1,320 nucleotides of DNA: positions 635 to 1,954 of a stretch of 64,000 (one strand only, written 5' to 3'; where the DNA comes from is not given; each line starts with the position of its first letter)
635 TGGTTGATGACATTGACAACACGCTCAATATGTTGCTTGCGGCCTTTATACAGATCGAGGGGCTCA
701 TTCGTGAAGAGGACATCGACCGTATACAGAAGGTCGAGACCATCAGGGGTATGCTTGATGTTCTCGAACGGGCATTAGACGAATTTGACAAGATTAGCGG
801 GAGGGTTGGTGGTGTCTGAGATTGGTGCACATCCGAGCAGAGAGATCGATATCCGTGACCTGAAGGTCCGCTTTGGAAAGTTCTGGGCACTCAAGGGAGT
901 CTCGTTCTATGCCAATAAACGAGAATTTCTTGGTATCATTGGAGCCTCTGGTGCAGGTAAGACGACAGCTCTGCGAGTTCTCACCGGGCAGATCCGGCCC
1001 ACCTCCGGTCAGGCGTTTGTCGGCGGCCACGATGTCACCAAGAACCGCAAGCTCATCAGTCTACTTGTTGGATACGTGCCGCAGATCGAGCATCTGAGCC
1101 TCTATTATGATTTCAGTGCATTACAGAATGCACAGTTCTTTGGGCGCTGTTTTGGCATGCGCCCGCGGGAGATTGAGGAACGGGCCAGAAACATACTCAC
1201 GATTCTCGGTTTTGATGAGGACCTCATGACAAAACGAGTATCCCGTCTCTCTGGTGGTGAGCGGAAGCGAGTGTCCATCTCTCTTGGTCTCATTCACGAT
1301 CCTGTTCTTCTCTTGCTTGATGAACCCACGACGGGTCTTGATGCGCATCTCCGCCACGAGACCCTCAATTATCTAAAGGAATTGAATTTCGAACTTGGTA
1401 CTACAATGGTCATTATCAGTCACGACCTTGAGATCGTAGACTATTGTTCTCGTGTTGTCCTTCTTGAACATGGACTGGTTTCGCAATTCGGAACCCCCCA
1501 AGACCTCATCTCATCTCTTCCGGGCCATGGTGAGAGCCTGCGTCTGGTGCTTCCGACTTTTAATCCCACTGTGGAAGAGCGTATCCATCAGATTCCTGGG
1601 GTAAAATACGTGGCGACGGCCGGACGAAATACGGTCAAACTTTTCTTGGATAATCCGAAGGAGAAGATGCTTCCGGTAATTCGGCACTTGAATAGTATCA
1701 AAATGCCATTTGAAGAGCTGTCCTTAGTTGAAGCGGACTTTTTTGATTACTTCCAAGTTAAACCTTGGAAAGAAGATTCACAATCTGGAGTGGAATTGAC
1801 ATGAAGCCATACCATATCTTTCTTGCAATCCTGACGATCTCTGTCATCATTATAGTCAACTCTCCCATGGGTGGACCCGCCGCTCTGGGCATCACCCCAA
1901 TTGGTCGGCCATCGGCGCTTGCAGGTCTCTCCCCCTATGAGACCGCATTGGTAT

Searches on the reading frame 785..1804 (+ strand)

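Call 84: search_protein_families(library=pfam, proteins=[window:785-1804:+], max_evalue=0.0001)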
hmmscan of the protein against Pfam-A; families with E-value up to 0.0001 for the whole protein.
window:785-1804:+ (339 aa): 2 families
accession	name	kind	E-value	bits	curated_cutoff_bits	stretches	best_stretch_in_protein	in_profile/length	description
PF00005.33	ABC_tran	-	1e-26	94.6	25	1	36-183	1-137/137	ABC transporter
PF13304.12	AAA_21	-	5e-05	24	27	0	171-219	254-304/304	AAA domain, putative AbiEii toxin, Type IV TA system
